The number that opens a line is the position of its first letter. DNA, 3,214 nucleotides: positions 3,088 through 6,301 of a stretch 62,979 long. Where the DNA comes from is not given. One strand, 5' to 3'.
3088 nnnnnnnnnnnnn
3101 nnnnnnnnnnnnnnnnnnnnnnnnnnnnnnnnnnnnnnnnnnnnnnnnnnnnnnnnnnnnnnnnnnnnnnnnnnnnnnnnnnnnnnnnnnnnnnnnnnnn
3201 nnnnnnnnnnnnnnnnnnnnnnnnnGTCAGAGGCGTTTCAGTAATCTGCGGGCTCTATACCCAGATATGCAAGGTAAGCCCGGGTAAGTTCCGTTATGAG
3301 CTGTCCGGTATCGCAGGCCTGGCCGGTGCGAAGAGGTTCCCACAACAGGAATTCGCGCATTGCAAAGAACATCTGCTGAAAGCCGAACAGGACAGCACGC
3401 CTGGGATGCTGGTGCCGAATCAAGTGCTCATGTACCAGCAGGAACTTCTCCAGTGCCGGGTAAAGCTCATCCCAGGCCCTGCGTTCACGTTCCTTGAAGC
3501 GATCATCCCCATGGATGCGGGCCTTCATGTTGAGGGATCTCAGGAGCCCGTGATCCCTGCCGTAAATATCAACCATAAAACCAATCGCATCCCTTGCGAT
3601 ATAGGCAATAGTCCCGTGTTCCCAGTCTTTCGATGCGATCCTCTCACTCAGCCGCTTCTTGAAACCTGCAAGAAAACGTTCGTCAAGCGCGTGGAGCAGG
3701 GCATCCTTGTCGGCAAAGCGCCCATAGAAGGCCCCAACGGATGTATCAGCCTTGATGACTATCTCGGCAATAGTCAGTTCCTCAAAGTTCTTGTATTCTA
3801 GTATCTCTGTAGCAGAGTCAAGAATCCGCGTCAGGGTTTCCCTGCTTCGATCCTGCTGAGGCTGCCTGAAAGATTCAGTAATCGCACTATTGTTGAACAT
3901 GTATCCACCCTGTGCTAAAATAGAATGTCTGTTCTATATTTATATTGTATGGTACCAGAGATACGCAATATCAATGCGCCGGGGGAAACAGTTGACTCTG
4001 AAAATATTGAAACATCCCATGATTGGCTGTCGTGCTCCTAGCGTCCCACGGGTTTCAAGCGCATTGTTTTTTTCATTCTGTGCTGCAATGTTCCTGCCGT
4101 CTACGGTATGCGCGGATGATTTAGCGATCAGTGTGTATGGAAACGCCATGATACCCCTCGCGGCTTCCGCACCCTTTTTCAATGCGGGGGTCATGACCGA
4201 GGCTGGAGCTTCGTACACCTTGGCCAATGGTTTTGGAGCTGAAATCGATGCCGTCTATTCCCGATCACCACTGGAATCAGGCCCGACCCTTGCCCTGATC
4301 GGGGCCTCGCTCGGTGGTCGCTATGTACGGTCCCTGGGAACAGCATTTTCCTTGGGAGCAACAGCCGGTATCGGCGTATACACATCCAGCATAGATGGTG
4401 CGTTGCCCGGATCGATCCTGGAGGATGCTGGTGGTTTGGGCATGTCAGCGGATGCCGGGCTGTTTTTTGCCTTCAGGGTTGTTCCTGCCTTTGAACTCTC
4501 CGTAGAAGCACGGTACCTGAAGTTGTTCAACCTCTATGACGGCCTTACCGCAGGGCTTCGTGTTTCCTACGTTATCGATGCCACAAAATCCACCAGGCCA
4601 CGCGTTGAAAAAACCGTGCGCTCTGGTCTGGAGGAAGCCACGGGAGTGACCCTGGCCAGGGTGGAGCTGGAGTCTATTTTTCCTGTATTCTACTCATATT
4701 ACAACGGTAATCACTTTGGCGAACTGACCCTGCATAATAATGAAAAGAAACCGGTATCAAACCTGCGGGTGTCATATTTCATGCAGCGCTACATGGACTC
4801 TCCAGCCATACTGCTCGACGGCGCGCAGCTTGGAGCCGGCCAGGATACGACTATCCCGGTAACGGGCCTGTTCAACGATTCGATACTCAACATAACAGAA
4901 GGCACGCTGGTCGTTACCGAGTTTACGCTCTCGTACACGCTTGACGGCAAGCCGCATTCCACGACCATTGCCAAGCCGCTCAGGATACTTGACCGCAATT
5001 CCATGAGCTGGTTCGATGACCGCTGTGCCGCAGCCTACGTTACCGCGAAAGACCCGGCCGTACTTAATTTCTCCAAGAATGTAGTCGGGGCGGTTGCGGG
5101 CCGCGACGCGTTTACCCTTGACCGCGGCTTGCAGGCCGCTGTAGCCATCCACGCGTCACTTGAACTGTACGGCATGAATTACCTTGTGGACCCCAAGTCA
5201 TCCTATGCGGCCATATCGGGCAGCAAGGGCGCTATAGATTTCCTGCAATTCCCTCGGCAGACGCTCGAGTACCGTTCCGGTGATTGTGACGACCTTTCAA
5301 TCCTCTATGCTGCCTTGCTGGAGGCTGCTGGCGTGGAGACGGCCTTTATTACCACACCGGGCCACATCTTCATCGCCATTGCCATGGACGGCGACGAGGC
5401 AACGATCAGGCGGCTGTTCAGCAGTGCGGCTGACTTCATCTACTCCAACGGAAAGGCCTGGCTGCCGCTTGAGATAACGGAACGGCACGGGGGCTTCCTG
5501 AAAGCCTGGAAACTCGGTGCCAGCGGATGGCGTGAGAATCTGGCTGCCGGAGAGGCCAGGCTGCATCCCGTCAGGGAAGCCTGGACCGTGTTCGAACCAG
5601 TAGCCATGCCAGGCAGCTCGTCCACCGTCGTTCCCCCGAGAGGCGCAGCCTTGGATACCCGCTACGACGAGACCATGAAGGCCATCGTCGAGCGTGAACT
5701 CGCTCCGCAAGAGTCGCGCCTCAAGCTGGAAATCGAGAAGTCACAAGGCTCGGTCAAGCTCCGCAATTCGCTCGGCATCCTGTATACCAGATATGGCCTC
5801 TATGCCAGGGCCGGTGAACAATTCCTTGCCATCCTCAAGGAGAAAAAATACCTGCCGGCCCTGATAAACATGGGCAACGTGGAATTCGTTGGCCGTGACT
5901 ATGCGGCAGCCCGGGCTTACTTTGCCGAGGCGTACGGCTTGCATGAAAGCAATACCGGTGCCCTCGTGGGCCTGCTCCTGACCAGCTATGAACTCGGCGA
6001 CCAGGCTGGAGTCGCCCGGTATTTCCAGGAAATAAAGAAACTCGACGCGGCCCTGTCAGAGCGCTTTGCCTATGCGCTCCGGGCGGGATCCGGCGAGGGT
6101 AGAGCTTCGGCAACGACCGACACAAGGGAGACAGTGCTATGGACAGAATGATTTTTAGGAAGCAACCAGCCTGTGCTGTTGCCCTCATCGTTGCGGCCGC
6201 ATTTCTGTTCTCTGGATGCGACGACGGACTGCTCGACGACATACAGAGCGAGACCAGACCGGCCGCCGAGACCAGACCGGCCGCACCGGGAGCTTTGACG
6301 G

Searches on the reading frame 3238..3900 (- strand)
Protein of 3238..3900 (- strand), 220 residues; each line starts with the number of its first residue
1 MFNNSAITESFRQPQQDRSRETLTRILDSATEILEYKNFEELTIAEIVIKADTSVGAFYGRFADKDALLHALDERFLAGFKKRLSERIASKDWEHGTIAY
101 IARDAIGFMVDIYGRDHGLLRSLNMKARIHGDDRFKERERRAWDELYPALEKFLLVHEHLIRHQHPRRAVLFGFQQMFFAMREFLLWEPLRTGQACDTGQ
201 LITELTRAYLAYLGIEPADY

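Call 87: search_protein_families(library=pfam, proteins=[window:3238-3900:-], max_evalue=0.00001)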
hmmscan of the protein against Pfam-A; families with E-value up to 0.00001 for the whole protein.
window:3238-3900:- (220 aa): 1 family
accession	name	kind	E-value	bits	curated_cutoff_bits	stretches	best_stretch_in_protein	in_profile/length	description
PF00440.29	TetR_N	-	6e-10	39.2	24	1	26-72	1-47/47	Bacterial regulatory proteins, tetR family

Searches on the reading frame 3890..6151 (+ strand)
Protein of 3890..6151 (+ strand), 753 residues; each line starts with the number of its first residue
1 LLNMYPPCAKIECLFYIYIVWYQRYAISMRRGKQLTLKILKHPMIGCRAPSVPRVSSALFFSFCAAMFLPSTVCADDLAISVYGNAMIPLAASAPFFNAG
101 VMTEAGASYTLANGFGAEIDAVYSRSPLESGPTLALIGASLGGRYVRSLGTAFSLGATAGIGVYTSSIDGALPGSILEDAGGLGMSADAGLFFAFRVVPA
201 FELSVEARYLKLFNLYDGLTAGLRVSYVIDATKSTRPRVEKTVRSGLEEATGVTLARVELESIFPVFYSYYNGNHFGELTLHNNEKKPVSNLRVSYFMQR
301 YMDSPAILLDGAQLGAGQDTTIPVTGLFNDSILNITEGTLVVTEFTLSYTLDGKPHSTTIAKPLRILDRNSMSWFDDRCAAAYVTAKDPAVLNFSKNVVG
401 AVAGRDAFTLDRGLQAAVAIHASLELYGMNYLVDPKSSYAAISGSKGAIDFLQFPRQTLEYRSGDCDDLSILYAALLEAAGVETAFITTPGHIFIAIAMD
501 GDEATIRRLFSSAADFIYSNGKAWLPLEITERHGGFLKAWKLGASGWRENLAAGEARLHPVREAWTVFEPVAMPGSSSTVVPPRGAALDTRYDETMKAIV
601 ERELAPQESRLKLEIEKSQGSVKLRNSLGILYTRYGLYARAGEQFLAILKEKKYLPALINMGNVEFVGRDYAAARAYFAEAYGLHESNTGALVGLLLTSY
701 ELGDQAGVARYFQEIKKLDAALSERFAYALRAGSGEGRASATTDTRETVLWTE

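Call 87: search_protein_families(library=pfam, proteins=[window:3890-6151:+], max_evalue=0.00001)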
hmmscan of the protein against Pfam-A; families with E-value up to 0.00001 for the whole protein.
window:3890-6151:+ (753 aa): 0 families

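Call 104: search_protein_families(library=ncbifam, proteins=[window:3890-6151:+], max_evalue=0.00001)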
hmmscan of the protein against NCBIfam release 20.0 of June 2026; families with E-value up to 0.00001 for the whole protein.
window:3890-6151:+ (753 aa): 1 family
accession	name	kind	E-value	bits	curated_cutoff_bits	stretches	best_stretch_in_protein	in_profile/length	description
NF058533.1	antiphage_ProA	equivalog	1.7e-09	35.7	1500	1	278-500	14-238/1903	anti-phage protein ProA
